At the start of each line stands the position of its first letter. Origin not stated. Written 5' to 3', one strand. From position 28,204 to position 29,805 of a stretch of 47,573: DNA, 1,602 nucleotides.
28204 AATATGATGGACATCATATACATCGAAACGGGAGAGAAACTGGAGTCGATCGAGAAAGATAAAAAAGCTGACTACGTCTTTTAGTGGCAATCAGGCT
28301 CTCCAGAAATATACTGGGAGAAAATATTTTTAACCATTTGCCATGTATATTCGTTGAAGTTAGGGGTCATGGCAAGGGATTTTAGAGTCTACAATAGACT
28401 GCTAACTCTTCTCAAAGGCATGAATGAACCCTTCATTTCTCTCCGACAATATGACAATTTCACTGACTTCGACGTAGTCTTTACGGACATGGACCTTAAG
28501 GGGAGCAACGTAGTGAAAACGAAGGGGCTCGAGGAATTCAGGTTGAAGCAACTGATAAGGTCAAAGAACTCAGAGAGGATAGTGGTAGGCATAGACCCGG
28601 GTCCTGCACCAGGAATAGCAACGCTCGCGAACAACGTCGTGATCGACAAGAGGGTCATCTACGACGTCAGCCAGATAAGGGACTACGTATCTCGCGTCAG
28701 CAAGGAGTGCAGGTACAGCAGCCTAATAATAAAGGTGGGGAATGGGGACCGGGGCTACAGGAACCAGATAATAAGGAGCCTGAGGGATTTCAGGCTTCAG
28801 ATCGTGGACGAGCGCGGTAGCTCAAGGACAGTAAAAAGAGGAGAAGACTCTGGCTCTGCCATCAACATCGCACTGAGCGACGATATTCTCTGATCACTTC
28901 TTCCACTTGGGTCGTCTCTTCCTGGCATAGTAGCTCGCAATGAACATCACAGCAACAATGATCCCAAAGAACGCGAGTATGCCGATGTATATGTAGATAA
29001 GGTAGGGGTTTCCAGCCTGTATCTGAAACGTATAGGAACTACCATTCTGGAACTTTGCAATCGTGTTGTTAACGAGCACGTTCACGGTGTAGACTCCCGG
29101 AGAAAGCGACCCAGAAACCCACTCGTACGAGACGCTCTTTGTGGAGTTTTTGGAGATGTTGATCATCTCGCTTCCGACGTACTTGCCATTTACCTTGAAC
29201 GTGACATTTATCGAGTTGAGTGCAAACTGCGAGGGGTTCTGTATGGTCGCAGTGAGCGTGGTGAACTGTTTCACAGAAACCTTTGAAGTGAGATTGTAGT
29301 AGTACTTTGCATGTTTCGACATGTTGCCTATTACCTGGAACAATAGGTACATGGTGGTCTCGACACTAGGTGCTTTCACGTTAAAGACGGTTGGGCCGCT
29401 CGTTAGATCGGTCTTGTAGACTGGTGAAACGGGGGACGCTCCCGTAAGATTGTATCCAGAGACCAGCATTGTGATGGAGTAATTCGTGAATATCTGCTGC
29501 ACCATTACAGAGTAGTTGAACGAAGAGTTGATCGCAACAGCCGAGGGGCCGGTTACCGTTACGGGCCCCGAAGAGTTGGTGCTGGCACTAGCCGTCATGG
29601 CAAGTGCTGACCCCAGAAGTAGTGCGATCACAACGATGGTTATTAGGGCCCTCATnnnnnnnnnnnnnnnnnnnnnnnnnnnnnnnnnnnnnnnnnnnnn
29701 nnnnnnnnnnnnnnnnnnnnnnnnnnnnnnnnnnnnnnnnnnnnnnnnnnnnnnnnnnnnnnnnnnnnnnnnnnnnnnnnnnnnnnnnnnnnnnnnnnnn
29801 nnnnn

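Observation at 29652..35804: Oligosaccharyltransferase AglB fused to a ~1,100-aa sequon-saturated surface array with its own C-terminal anchor (2,050 aa)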

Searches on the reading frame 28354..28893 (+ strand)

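Call 53: search_protein_families(library=ncbifam, proteins=[window:28354-28893:+], max_evalue=0.01)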
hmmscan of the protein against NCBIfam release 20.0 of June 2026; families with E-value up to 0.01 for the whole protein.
window:28354-28893:+ (179 aa): 0 families

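Call 54: search_protein_families(library=pfam, proteins=[window:28354-28893:+], max_evalue=1)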
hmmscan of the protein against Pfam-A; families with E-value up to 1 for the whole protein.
window:28354-28893:+ (179 aa): 1 family
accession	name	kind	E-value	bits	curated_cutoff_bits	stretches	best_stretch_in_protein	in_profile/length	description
PF04312.18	DUF460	-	0.0022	18.2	28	1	59-92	14-48/135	Protein of unknown function (DUF460)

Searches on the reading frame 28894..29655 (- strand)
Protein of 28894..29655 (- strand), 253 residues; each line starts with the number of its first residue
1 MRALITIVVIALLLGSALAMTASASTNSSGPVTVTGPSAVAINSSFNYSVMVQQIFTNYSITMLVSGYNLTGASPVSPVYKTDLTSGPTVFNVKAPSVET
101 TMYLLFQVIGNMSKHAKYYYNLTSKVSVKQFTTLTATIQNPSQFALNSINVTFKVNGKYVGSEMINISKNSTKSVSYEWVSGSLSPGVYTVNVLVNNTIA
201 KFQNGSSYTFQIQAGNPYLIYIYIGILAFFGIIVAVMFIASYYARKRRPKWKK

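Call 3: search_protein_families(library=pfam, proteins=[window:28894-29655:-], max_evalue=0.01)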
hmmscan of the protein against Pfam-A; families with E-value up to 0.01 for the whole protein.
window:28894-29655:- (253 aa): 2 families
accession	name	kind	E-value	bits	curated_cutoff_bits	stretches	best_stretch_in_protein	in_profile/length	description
PF07705.17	CARDB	-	0.00012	22.7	22.7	1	124-198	13-88/101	CARDB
PF11797.14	WxLIP_HBD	-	0.0045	17.4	28.9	1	128-212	39-128/138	WxL Interacting Protein, host binding domain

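Call 4: search_protein_families(library=ncbifam, proteins=[window:28894-29655:-], max_evalue=0.01)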
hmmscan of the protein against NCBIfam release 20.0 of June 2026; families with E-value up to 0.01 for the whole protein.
window:28894-29655:- (253 aa): 0 families

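Call 33: search_solved_structures(query=A3, max_evalue=1)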
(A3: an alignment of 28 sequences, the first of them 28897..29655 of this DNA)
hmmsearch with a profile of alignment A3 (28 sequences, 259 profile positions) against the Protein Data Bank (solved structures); distinct sequences matched with E-value up to 1: 258 (the best 60 are shown).
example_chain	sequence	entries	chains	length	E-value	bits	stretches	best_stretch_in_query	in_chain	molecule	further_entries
3idu_A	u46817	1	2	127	1.4e-11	47.4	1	135-214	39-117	Uncharacterized protein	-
2kl6_A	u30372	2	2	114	4.9e-11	45.6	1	134-214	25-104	Uncharacterized protein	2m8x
2l0d_A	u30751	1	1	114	3.3e-09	39.6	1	129-216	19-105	Cell surface protein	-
2kut_A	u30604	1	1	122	0.00042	22.9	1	131-182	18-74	Uncharacterized protein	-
1wlh_A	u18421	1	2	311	0.00052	22.5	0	26-80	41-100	Gelation factor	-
6pdr_H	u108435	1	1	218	0.0009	21.8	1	32-110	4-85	antibody vFP25.18 heavy chain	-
7seg_H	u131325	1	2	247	0.001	21.6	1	1-118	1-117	anti-CD16A Fab heavy chain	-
6njl_K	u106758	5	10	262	0.0014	21.1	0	11-64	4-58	15F1 Fab heavy chain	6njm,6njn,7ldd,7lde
7mhy_O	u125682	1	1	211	0.0017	20.8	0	17-82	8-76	3H02 Fab heavy chain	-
8p12_H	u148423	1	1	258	0.0031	20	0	174-204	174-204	Immunoglobin G heavy chain FAB fragment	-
9ctu_D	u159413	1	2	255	0.0032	20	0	174-204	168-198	short conformation Fab heavy chain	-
7lbe_F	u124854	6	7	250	0.0041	19.6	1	1-118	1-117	Fab 13H11 heavy chain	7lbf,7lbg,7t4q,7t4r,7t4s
5yfi_H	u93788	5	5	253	0.0063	19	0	174-211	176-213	Heavy chain of Fab fragment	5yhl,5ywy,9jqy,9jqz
5x7g_A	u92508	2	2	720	0.0078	18.7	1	129-182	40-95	Cycloisomaltooligosaccharide glucanotransferase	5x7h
9dmv_F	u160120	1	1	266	0.01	18.3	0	8-64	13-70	Fab9 heavy chain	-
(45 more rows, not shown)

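Call 34: search_protein_families(library=pfam, alignment_id=A3, max_evalue=0.01)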
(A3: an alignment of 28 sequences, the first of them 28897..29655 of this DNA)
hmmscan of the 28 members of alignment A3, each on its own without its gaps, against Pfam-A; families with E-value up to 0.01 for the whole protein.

A. member 1, window:28897-29655:- (253 aa): 2 families
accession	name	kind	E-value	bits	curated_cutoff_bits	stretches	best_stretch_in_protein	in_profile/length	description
PF07705.17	CARDB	-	0.00012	22.7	22.7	1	124-198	13-88/101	CARDB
PF11797.14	WxLIP_HBD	-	0.0045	17.4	28.9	1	128-212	39-128/138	WxL Interacting Protein, host binding domain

B. families by the number of members that match (of 28 scanned): 10 families
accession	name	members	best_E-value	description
PF07705.17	CARDB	27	5.4e-14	CARDB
PF17957.7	Big_7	5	0.00054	Bacterial Ig domain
PF20251.4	Big_14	2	0.00024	Bacterial Ig-like domain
PF11797.14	WxLIP_HBD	2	0.0012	WxL Interacting Protein, host binding domain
PF25534.1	DUF7918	1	0.0006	Domain of unknown function (DUF7918)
PF03168.19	LEA_2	1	0.00063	Late embryogenesis abundant protein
PF22825.2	HpiC1-like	1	0.0039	HpiC1 cyclase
PF12971.12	NAGLU_N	1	0.0077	Alpha-N-acetylglucosaminidase (NAGLU) N-terminal domain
PF12690.13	BsuPI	1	0.0078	Intracellular proteinase inhibitor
PF10633.15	NPCBM_assoc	1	0.009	NPCBM-associated, NEW3 domain of alpha-galactosidase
